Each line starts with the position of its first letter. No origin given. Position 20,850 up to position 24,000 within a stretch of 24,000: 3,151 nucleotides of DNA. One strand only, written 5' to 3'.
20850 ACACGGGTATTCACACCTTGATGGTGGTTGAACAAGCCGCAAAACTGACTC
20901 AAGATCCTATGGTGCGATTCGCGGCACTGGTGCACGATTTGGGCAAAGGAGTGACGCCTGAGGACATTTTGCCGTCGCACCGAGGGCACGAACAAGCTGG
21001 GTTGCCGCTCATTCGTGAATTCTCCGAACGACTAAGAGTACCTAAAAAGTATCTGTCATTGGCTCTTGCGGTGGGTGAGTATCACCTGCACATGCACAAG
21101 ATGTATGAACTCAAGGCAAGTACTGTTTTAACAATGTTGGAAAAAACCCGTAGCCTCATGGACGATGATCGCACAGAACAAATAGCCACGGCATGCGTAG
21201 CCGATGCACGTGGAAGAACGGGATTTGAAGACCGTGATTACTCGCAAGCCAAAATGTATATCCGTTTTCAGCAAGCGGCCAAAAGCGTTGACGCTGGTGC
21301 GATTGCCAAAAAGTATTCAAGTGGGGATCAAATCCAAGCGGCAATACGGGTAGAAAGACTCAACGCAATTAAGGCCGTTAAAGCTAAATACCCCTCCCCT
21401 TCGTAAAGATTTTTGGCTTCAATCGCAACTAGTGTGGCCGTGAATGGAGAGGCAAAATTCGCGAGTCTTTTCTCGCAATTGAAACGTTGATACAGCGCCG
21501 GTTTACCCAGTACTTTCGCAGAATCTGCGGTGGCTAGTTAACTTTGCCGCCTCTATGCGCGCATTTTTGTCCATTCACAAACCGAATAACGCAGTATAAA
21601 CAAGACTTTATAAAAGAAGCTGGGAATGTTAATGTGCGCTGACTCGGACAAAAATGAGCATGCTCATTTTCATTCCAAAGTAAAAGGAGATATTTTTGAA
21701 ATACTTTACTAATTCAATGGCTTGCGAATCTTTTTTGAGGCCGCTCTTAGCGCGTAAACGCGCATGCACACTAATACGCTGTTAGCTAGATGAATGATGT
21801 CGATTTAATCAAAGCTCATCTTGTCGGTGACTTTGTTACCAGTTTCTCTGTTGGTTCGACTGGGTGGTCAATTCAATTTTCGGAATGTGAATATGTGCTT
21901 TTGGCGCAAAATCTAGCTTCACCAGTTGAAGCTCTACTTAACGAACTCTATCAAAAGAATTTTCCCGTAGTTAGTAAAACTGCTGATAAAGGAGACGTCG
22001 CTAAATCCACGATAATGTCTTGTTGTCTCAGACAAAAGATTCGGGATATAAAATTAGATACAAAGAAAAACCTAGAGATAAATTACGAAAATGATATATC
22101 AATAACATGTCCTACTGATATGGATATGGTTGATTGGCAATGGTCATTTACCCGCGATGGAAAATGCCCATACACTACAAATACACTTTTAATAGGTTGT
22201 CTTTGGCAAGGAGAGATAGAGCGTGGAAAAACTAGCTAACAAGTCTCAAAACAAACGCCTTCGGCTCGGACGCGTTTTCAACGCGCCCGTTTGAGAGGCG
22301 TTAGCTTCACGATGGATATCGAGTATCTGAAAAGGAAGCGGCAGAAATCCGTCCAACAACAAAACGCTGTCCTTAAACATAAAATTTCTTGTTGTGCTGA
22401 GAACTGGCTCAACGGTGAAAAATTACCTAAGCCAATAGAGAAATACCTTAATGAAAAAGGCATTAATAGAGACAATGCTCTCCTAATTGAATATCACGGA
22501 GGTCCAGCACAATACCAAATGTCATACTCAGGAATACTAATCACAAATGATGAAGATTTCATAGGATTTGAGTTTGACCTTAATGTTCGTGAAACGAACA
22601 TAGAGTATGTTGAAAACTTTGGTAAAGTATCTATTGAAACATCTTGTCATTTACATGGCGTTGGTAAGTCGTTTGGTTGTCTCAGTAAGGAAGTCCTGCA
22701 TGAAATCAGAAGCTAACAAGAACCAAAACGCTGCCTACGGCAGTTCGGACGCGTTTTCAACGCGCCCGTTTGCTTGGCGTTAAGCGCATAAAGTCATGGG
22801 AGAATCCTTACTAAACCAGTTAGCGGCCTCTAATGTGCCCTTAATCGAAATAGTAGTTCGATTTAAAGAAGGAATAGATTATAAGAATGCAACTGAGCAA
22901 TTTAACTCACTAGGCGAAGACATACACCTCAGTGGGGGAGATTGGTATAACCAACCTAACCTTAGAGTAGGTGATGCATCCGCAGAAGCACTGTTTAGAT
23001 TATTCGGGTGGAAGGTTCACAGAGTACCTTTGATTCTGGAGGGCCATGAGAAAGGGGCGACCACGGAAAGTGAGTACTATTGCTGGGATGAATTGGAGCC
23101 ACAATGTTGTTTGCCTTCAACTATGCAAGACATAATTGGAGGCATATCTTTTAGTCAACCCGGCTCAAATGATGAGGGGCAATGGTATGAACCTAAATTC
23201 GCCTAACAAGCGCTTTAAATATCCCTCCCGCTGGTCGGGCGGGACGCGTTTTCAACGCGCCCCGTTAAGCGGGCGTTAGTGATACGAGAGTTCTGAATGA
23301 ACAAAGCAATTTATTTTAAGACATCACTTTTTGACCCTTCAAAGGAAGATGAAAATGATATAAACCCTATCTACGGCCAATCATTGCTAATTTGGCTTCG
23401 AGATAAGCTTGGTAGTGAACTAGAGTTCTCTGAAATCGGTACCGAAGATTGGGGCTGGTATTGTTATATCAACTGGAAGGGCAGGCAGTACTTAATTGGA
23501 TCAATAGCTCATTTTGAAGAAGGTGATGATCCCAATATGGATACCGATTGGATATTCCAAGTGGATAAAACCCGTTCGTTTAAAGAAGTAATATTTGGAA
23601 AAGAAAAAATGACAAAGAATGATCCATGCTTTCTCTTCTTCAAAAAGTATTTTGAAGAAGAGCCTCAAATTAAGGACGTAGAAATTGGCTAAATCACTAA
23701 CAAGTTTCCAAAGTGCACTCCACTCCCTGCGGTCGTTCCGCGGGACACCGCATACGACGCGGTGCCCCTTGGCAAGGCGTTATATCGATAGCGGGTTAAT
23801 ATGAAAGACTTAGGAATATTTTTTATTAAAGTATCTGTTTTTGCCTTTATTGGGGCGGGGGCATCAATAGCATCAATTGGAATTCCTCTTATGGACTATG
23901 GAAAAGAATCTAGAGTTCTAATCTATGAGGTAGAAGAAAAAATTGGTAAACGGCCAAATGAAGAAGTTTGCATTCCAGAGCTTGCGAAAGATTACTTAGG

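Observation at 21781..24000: Integron cassette array with no integrase on its attI-proximal side (CALIN) directly downstream of cca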

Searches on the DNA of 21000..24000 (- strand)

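Call 16: search_rna_families(source=window, start=21000, end=24000, threshold=evalue, max_evalue=1)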
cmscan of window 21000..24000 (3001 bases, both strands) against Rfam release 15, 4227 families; matches with E-value up to 1: 0.
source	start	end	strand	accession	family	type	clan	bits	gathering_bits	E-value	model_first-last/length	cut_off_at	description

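Call 27: build_rna_model(alignment_id=A2, structure=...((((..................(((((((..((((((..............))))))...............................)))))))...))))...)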
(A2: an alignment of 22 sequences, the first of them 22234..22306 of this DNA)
Model R1 built from alignment A2 (22 sequences, 108 columns); structure: as given.
model positions 80; base pairs 17; branch points 0; effective number of sequences 9.39; information 0.708 bits per position. Calibrated on 0.2 Mb of random sequence (short: E-values are rough).
structure used (alignment columns):
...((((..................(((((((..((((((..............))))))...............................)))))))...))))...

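Call 28: search_with_rna_model(model_id=R1, source=window, filters=off, max_evalue=10)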
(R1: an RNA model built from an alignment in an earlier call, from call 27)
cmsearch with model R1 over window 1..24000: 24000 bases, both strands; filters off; matches with E-value up to 10: 12.
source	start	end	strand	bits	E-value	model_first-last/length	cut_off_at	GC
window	22234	22306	-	75.2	7.7e-18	1-80/80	no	0.53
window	22711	22785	-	68.1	5.9e-16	1-80/80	no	0.55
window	23201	23281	-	63.2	1.2e-14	1-80/80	no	0.6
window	23695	23785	-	57.5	3.7e-13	1-80/80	no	0.58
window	22268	22307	+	10.4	1.1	19-59/80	no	0.57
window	14822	14884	+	9.5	1.9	1-80/80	no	0.44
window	23242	23282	+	8.6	3.3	19-60/80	no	0.61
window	12544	12573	+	8.3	3.8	1-80/80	no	0.43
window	6515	6555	-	7.8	5.1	1-80/80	no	0.54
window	4894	4910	-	7.8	5.2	1-80/80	no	0.41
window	22747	22768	+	7.8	5.4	19-41/80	no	0.68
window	12234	12307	+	7.3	6.9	1-80/80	no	0.5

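Call 29: search_with_rna_model(model_id=R1, sources=[L012, L013, L014, L015, L016, L017, L018, L019, L020, L021, L022, L023, L024, L025, L026, L027, L028, L029, L030, L031, L032, L033, L034, L035, L036, L037, L038, L039, L040, L041, L042, L043, L044, L045, L046, L047, L048, L049, L050, L051, L052, L053, L054, L055, L056, L057, L058, L059, L060, L061, L062, L063, L064, L065, L066, L067, L068, L069, L070, L071, L072, L073, L074, L075, L076, L077, L078], max_evalue=0.01)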
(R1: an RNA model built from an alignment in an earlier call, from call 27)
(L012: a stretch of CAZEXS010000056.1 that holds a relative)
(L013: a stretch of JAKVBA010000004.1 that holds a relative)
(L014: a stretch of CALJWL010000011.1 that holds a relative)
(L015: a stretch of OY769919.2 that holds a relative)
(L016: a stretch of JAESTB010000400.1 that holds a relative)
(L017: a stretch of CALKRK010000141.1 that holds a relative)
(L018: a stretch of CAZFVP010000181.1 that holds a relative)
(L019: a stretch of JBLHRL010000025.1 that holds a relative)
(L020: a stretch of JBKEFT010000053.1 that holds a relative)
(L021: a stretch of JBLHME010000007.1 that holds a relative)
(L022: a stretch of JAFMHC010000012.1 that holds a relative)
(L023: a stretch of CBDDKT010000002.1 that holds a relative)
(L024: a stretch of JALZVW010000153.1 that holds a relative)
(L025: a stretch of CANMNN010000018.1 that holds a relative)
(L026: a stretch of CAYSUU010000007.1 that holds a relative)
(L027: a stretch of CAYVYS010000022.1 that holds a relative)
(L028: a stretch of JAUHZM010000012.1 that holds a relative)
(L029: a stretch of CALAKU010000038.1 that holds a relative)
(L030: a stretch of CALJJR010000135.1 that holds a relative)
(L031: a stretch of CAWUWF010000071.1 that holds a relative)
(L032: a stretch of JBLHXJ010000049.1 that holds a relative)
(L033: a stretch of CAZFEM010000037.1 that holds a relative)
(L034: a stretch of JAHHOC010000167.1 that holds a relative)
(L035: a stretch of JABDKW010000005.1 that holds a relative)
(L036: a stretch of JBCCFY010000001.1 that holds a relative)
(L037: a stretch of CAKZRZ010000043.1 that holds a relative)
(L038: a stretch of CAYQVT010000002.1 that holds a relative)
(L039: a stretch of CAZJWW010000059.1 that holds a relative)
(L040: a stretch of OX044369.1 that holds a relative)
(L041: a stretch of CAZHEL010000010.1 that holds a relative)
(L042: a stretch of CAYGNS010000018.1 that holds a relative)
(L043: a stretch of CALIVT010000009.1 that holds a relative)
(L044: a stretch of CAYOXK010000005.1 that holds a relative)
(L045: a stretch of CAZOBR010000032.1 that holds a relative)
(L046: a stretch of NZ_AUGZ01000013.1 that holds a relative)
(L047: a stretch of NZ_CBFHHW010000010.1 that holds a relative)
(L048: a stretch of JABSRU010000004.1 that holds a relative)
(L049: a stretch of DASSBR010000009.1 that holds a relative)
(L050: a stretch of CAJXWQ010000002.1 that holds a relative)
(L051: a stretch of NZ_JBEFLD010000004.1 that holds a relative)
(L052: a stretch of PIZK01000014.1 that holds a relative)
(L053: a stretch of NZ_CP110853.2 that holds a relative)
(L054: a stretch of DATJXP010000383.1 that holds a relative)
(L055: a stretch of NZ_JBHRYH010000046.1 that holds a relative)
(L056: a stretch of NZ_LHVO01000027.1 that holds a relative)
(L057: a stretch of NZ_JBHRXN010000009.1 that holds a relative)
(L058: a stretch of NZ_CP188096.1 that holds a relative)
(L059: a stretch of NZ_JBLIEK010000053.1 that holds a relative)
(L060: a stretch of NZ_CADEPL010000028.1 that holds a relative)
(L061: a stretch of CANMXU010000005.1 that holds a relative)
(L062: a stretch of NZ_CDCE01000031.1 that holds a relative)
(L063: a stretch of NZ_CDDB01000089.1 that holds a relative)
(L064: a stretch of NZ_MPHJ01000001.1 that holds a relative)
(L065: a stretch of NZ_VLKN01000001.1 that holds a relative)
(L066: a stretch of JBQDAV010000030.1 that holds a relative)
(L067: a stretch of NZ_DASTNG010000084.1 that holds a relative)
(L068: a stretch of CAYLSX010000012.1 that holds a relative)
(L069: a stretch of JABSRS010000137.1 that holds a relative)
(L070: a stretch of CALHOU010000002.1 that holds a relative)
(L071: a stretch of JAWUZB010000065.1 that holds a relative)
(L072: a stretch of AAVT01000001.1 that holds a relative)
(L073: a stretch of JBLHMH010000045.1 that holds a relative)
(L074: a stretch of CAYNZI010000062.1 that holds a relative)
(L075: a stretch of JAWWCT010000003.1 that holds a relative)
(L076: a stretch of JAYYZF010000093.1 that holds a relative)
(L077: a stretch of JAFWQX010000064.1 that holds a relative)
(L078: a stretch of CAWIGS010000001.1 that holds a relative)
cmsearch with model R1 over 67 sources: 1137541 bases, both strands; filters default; matches with E-value up to 0.01: 6.
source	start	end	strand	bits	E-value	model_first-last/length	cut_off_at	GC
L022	17654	17732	-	72.3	2.1e-15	1-80/80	no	0.48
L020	13962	14034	-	70.7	5.8e-15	1-80/80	no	0.55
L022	17319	17400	-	58.6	9.3e-12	1-80/80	no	0.57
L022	16971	17052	-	58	1.3e-11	1-80/80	no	0.59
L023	17427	17509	-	32.7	6.3e-05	1-80/80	no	0.45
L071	11921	12002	-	32.7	6.6e-05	1-80/80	no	0.48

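Call 37: search_with_rna_model(model_id=R1, sources=[L079, L080, L081, L082, L083, L084, L085, L086, L087, L088, L089, L090, L091, L092, L093, L094, L095, L096, L097, L098, L099, L100, L101], max_evalue=0.001)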
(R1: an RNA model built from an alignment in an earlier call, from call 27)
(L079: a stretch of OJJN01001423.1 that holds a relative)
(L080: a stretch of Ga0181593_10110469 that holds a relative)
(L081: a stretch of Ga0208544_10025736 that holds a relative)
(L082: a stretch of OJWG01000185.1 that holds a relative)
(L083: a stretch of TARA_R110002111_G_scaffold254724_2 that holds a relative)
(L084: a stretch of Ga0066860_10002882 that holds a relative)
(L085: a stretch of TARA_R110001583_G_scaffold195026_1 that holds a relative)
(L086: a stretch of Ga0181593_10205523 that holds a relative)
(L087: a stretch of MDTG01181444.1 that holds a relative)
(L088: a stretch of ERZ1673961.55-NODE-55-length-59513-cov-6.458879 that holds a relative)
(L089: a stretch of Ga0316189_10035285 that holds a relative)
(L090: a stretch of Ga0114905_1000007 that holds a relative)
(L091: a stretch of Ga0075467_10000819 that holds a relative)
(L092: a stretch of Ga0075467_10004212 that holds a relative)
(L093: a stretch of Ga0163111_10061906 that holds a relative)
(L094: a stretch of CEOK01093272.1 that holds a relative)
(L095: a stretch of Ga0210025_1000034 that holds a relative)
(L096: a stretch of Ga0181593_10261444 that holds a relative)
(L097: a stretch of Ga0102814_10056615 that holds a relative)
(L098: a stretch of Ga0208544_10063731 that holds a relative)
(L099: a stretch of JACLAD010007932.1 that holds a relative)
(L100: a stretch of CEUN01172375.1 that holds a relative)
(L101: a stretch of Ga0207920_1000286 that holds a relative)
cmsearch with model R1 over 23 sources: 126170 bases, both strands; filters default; matches with E-value up to 0.001: 21.
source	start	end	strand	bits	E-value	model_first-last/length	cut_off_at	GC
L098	1106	1186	-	78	7.6e-18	1-80/80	no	0.49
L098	652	741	-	55.7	5.8e-12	1-80/80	no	0.61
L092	10654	10732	-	51.2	9.3e-11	4-80/80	5'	0.58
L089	42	103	+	47.5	8.6e-10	1-80/80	no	0.52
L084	871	951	+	41.4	3.6e-08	1-80/80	no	0.56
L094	3816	3896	+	41.4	3.6e-08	1-80/80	no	0.56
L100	4325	4405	-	41.4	3.6e-08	1-80/80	no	0.56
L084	1509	1628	+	37.7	3.4e-07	1-80/80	no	0.46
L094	4454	4573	+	37.7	3.4e-07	1-80/80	no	0.46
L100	3648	3767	-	37.7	3.4e-07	1-80/80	no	0.46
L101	211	330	+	37.7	3.4e-07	1-80/80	no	0.46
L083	2750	2827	-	30.8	2.3e-05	1-80/80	no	0.58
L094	7806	7866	+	29.2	6e-05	1-80/80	no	0.59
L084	3554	3611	+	28.9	7.2e-05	1-80/80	no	0.6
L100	1665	1722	-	28.9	7.2e-05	1-80/80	no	0.6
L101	2256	2313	+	28.9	7.2e-05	1-80/80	no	0.6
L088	9702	9798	-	27.2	0.0002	1-80/80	no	0.47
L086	1208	1265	-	26.2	0.00037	1-80/80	no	0.57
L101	2568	2639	+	25.3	0.00065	1-80/80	no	0.53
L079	3181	3250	-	25.2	0.00068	1-80/80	no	0.59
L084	3866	3965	+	24.6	0.001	1-80/80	no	0.38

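Call 51: search_with_rna_model(model_id=R1, sources=[L102, L103, L104, L105], max_evalue=0.01)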
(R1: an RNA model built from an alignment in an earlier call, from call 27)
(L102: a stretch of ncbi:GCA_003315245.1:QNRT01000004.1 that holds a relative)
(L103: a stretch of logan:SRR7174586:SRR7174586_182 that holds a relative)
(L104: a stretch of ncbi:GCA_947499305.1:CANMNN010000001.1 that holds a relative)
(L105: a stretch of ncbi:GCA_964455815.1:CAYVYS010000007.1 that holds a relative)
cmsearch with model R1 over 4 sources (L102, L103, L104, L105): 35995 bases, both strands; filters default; matches with E-value up to 0.01: 15.
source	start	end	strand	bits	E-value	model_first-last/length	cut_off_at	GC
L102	120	200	+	76.3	6e-18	1-80/80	no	0.52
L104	5356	5434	+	75.5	9.6e-18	1-80/80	no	0.49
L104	3010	3090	+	75.2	1.2e-17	1-80/80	no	0.49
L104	1231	1311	+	74.7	1.6e-17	1-80/80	no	0.51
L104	3897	3977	+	68.7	6e-16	1-80/80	no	0.52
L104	4334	4415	+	65.6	4.2e-15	1-80/80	no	0.54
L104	2663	2741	+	64.2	9.8e-15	1-80/80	no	0.49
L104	2158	2239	+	62.9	2.1e-14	1-80/80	no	0.54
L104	1623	1700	+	60.7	8e-14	1-80/80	no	0.54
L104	327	410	+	58.8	2.5e-13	1-80/80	no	0.56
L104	882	957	+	58.7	2.7e-13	1-80/80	no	0.57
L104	3410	3493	+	57.4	6.2e-13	1-80/80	no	0.54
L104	4952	5032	+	51.5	2.2e-11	1-80/80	no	0.44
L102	559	645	+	48.7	1.2e-10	1-80/80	no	0.55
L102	1023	1109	+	46.1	5.8e-10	1-80/80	no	0.61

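Call 70: search_with_rna_model(model_id=R1, source=L071, filters=off, max_evalue=1)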
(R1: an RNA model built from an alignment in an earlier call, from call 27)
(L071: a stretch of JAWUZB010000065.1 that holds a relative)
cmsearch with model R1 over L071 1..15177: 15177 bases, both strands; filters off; matches with E-value up to 1: 4.
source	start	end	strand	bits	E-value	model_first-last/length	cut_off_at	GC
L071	11921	12002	-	32.6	8.9e-07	1-80/80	no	0.48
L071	14509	14596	-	11.1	0.45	1-80/80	no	0.39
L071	4041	4089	-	10.8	0.54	1-80/80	no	0.51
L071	6482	6513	-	10.4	0.68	1-80/80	no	0.44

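Call 71: search_with_rna_model(model_id=R1, source=L023, filters=off, max_evalue=1)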
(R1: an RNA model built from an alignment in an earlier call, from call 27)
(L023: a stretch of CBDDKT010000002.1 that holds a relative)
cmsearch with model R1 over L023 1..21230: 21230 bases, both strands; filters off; matches with E-value up to 1: 1.
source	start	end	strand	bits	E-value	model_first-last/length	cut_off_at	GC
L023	17427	17509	-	32.7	1.2e-06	1-80/80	no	0.45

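Call 101: search_with_rna_model(model_id=R1, sources=[L102, L104], max_evalue=0.0001, make_alignment=true)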
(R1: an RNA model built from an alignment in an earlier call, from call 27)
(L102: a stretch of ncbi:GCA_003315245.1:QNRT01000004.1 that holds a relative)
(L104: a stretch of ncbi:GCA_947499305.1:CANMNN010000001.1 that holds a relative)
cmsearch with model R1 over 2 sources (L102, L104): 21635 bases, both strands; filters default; matches with E-value up to 0.0001: 15.
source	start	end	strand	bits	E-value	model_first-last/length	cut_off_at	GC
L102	120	200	+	76.3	3.6e-18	1-80/80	no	0.52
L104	5356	5434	+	75.5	5.8e-18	1-80/80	no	0.49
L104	3010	3090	+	75.2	7e-18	1-80/80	no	0.49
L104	1231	1311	+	74.7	9.3e-18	1-80/80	no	0.51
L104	3897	3977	+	68.7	3.6e-16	1-80/80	no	0.52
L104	4334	4415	+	65.6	2.5e-15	1-80/80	no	0.54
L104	2663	2741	+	64.2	5.9e-15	1-80/80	no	0.49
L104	2158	2239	+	62.9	1.3e-14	1-80/80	no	0.54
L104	1623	1700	+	60.7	4.8e-14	1-80/80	no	0.54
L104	327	410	+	58.8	1.5e-13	1-80/80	no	0.56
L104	882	957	+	58.7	1.6e-13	1-80/80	no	0.57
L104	3410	3493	+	57.4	3.7e-13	1-80/80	no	0.54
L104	4952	5032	+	51.5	1.3e-11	1-80/80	no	0.44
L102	559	645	+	48.7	7e-11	1-80/80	no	0.55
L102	1023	1109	+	46.1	3.5e-10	1-80/80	no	0.61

Alignment A6: 15 matches aligned to the model, 90 columns, each read 5' to 3' on its own strand. Consensus structure (alignment columns), stored with it:
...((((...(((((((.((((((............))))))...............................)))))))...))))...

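Call 102: build_rna_model(alignment_id=A6)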
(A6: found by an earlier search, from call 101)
Model R2 built from alignment A6 (15 sequences, 90 columns); structure: stored with the alignment.
model positions 80; base pairs 17; branch points 0; effective number of sequences 4.08; information 0.708 bits per position. Calibrated on 0.2 Mb of random sequence (short: E-values are rough).
structure used (alignment columns):
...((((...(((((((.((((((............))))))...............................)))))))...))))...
